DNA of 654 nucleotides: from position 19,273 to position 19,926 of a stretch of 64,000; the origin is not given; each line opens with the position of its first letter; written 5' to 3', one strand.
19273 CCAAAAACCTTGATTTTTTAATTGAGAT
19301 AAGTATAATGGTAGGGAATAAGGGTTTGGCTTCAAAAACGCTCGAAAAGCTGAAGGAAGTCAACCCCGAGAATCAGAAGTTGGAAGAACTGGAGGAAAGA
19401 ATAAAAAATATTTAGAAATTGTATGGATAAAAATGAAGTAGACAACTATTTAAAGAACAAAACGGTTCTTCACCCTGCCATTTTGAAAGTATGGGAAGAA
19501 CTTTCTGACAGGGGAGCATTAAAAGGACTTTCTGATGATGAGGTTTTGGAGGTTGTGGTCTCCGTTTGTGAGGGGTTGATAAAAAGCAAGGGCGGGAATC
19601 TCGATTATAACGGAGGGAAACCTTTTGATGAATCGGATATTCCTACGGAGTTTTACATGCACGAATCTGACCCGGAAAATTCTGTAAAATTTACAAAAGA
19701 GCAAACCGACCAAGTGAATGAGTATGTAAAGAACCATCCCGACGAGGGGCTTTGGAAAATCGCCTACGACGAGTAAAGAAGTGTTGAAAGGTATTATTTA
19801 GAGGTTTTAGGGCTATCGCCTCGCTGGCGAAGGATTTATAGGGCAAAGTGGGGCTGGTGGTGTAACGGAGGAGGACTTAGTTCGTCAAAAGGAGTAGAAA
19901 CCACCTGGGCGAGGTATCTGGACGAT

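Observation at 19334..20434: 85-bp direct repeat of the TPR-gene 3' end bracketing an approximately 930-bp insert with a Rep-like wHTH fragment, next to a tRNA cluster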

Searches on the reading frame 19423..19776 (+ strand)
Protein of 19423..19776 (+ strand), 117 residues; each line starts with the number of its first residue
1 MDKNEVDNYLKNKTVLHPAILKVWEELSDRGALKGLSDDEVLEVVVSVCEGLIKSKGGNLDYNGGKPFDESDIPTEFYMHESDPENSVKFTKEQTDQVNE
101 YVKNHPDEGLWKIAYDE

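Call 6: search_protein_families(library=pfam, proteins=[window:19423-19776:+], max_evalue=1)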
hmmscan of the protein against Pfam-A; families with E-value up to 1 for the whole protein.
window:19423-19776:+ (117 aa): 0 families

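Call 16: list_cluster_members(proteins=[P0001, P0002, window:19423-19776:+, window:18630-19415:+])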
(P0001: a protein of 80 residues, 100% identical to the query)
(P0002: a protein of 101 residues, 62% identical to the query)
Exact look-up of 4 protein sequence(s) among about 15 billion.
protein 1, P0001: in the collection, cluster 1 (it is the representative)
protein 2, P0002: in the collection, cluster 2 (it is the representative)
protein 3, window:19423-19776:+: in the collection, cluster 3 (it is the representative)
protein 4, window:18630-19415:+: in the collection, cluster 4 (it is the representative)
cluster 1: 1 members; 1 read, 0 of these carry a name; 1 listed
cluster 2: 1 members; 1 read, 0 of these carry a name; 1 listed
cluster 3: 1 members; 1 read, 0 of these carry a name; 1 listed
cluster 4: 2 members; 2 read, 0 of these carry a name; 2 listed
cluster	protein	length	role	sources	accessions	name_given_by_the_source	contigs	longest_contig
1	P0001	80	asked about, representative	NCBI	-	-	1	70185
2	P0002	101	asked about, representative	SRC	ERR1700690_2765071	-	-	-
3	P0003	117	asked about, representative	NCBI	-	-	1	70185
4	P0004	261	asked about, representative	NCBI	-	-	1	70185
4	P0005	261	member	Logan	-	-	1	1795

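Call 22: find_homologous_proteins(query=window:19423-19773:+, max_evalue=0.01)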
Query window:19423-19773:+ (117 aa): 1 proteins with E <= 0.01 among 6 candidates.
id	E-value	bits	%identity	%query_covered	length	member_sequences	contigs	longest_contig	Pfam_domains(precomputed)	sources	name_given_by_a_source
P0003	5.5e-73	261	100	100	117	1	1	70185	-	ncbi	-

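Call 23: search_protein_families(library=phrogs, proteins=[window:19423-19773:+], max_evalue=1)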
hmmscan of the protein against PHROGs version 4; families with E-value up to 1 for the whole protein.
window:19423-19773:+ (117 aa): 2 families
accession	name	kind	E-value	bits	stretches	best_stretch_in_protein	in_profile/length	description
phrog_33112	-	unknown function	0.016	16.6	1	1-46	49-90/104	-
phrog_31928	-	unknown function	0.26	12.3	1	59-112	21-70/70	-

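Call 48: search_protein_representatives(protein=window:19423-19773:+)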
Query: 117 residues. Proteins with E-value up to 0.001 (for the whole library): 12; up to 1e-10: 1; up to 1e-30: 1. The best 12 are listed.
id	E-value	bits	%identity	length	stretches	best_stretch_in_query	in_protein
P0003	1.7e-73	260.6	100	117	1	1-117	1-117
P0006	7.5e-07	45.6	45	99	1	30-115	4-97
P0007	7.9e-07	45.5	56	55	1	5-55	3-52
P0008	4.3e-06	43.1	28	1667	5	32-95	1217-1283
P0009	2.0e-05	41.0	47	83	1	5-59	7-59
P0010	3.7e-05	40.1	36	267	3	6-39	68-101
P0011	1.8e-04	37.9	42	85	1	7-61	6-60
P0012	2.7e-04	37.3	40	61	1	1-52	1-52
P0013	6.3e-04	36.2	52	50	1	12-53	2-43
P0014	6.7e-04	36.1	55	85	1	15-54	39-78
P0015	7.9e-04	35.8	40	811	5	85-109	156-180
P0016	9.7e-04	35.5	46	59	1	12-57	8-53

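Call 52: find_homologous_proteins(query=A4, max_evalue=0.001)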
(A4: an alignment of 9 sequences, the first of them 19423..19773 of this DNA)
Query A4 (9 sequences) (117 aa, profile of the alignment): 11 proteins with E <= 0.001 among 8000 candidates.
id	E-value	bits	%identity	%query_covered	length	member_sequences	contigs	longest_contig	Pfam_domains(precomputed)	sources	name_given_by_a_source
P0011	7.1e-28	114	38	56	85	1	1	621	-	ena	-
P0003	2.9e-27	112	100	100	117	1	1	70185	-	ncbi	-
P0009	4.3e-22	96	48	50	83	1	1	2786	-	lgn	-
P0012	6.9e-21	92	40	45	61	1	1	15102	-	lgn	-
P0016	2.2e-19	87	49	35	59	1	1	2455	-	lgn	-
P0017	1.3e-18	84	49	33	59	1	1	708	-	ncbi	-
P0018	1.3e-17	81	34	51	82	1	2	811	-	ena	-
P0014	1.2e-16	78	56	33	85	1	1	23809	-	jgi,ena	-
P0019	1.1e-15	75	40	47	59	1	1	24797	-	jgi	jgi:hypothetical protein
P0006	2.6e-10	58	38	78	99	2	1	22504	-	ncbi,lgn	-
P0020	1.5e-9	55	39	41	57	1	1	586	-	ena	-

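Call 53: find_related_loci(query=A4, collection=viral_contigs, flank=10000)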
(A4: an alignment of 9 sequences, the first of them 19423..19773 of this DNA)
Query A4 (117 aa) in viral_contigs; peptide patterns used: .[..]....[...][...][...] (x = any residue, [..] = any of these).
107 stretches matched a pattern, but none encodes a relative of the query by tblastn (E <= 1e-3).
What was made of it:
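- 19423..19776 (+): ORF117, an acidic 117-aa protein. It belongs to a rare family of small proteins (motif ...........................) of unknown function. Its ATG lies 8 nt after the TPR stop, so it is probably transcribed from the host's embedded promoter. None found in IMG/VR (call 53).
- On Integrated prophage / integrative element with attL-attR: The ORF117 family is absent from IMG/VR (call 53).
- Tried and rejected: The ORF117 family is not in IMG/VR (call 53).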

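Call 54: find_encoding_contigs(protein=P0006, flank=10000, max_places=3)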
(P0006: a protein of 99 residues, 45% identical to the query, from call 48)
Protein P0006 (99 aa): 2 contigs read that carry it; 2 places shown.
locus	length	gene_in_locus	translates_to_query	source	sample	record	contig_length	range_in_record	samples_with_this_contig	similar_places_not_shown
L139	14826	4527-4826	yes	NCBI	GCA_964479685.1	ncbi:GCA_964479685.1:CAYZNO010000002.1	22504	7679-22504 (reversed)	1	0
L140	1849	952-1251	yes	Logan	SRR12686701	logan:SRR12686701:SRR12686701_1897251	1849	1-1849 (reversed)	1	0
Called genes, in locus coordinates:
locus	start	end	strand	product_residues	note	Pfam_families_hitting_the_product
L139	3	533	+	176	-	?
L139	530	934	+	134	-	PF01467:CTP_transf_like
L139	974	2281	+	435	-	PF02403:Seryl_tRNA_N, PF00587:tRNA-synt_2b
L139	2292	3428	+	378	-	PF01168:Ala_racemase_N, PF00842:Ala_racemase_C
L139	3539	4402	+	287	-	-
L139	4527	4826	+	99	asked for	-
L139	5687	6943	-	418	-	PF01551:Peptidase_M23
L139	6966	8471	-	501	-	PF00749:tRNA-synt_1c, PF19269:Anticodon_2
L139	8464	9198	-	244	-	PF03808:Glyco_tran_WecG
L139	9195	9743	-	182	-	PF02834:LigT_PEase, PF13563:2_5_RNA_ligase2 (weak)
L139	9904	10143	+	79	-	-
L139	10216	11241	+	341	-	PF13353:Fer4_12 (weak), PF04055:Radical_SAM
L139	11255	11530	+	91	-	-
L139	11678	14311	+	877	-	PF02861:Clp_N, PF23569:NBD_SMAX1, PF00004:AAA, PF17871:AAA_lid_9, PF00004:AAA, PF07724:AAA_2, PF07728:AAA_5, PF10431:ClpB_D2-small, +6 more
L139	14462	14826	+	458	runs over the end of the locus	-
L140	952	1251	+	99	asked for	-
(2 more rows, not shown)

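Call 55: find_encoding_contigs(protein=P0014, flank=10000, max_places=3)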
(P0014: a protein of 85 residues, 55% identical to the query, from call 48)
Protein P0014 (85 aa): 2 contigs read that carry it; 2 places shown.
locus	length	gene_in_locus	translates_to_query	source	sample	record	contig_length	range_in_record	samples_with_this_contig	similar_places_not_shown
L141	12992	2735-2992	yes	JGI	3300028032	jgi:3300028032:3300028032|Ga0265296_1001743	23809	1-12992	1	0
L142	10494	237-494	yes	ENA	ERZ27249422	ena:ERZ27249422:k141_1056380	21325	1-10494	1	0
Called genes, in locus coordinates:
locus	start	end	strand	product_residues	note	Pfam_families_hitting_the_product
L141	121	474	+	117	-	PF12686:DUF3800 (weak)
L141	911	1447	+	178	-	PF01936:NYN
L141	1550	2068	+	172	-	PF13328:HD_4 (weak), PF01966:HD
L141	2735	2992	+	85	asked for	-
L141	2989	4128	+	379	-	PF13310:Virulence_RhuM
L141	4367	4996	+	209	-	PF12686:DUF3800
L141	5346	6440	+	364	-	-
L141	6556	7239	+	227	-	PF20582:UPF0758_N, PF12826:HHH_2, PF14520:HHH_5, PF04002:RadC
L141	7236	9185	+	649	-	PF01555:N6_N4_Mtase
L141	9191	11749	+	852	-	PF04851:ResIII, PF18766:SWI2_SNF2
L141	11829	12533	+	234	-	PF03372:Exo_endo_phos (weak)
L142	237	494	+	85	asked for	-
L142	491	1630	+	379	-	PF13310:Virulence_RhuM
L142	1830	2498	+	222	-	PF12686:DUF3800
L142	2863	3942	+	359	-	-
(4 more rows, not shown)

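Call 56: find_encoding_contigs(protein=P0019, flank=10000, max_places=3)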
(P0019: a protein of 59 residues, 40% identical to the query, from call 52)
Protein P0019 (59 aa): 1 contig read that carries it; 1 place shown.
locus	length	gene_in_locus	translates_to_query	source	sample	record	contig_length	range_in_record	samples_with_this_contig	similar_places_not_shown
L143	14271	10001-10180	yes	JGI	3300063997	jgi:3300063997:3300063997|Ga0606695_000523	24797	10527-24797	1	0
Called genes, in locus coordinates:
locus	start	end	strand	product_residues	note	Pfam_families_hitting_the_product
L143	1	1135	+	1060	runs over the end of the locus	PF04563:RNA_pol_Rpb2_1 (weak), PF04561:RNA_pol_Rpb2_2, PF04565:RNA_pol_Rpb2_3, PF10385:RNA_pol_Rpb2_45, PF00562:RNA_pol_Rpb2_6, PF04560:RNA_pol_Rpb2_7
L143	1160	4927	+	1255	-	PF04997:RNA_pol_Rpb1_1, PF00623:RNA_pol_Rpb1_2, PF04983:RNA_pol_Rpb1_3, PF05000:RNA_pol_Rpb1_4 (weak), PF04998:RNA_pol_Rpb1_5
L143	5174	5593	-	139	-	-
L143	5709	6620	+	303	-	-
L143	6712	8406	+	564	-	PF01807:Zn_ribbon_DnaG, PF08275:DNAG_N, PF01751:Toprim, PF13155:Toprim_2, PF13662:Toprim_4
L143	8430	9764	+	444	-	PF03979:Sigma70_r1_1, PF00140:Sigma70_r1_2, PF04542:Sigma70_r2, PF04539:Sigma70_r3, PF04545:Sigma70_r4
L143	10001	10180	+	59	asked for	-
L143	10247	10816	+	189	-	PF06414:Zeta_toxin, PF13671:AAA_33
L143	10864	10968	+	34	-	-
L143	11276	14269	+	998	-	?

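Call 61: find_encoding_contigs(protein=P0012, flank=10000, max_places=3)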
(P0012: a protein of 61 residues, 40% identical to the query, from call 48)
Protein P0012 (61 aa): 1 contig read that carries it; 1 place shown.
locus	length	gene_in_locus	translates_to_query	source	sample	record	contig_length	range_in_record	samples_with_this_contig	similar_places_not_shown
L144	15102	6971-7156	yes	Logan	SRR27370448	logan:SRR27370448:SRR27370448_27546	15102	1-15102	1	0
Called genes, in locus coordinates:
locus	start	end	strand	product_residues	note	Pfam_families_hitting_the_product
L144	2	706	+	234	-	?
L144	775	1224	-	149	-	PF02367:TsaE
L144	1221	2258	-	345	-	PF00814:TsaD, PF22521:HypF_C_2 (weak)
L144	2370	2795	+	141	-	-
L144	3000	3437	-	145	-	-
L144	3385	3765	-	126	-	-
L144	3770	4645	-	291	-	-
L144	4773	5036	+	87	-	-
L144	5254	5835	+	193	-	PF00413:Peptidase_M10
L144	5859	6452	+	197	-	-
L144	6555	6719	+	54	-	-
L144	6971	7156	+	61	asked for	-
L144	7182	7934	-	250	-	PF08843:AbiEii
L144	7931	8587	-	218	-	-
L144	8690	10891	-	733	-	PF00270:DEAD, PF00271:Helicase_C (faint), PF04851:ResIII, PF18766:SWI2_SNF2 (weak), PF27151:YagJ (weak)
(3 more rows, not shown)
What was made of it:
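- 19423..19776 (+): Family members sit in variable islands next to Zeta toxin, RhuM or AbiEii genes (calls 54-56, 61).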

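Call 62: predict_structure(protein=window:19423-19773:+)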
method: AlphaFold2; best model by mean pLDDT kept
length: 117 residues; sequences in the alignment: 1
mean_pLDDT: 50.7   pTM: 0.36
mean pLDDT of the five models: 50.7, 46.8, 46.6, 45.8, 43.6
residues with pLDDT >= 90: 0; 70-90: 14; 50-70: 36; < 50: 67
segments of 3 or more residues with pLDDT < 50: 1-18, 55-90, 108-117
pLDDT, mean of each block of 10 residues (from residue 1): 45 44 71 73 67 51 36 34 38 59 48 38
secondary structure, 60 per line:
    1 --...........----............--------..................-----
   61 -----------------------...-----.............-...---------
elements in order: H3-13 H18-29 H38-55 H92-104

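Call 74: search_protein_families(library=padloc, proteins=[window:19423-19773:+, P0006, P0014, P0019], max_evalue=0.1)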
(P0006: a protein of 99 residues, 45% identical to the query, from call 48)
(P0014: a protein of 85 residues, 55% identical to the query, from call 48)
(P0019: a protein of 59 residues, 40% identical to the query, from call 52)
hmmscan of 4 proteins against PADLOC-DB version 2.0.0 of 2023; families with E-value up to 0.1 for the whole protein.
window:19423-19773:+ (117 aa): 0 families

P0006 (99 aa): 0 families

P0014 (85 aa): 0 families

P0019 (59 aa): 0 families

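Call 84: search_protein_families(library=ncbifam, proteins=[window:19423-19773:+], max_evalue=0.1)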
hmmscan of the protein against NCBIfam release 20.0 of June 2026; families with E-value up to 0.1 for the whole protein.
window:19423-19773:+ (117 aa): 0 families
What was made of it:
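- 19423..19776 (+): No Pfam, PADLOC or NCBIfam match (calls 6, 74, 84).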
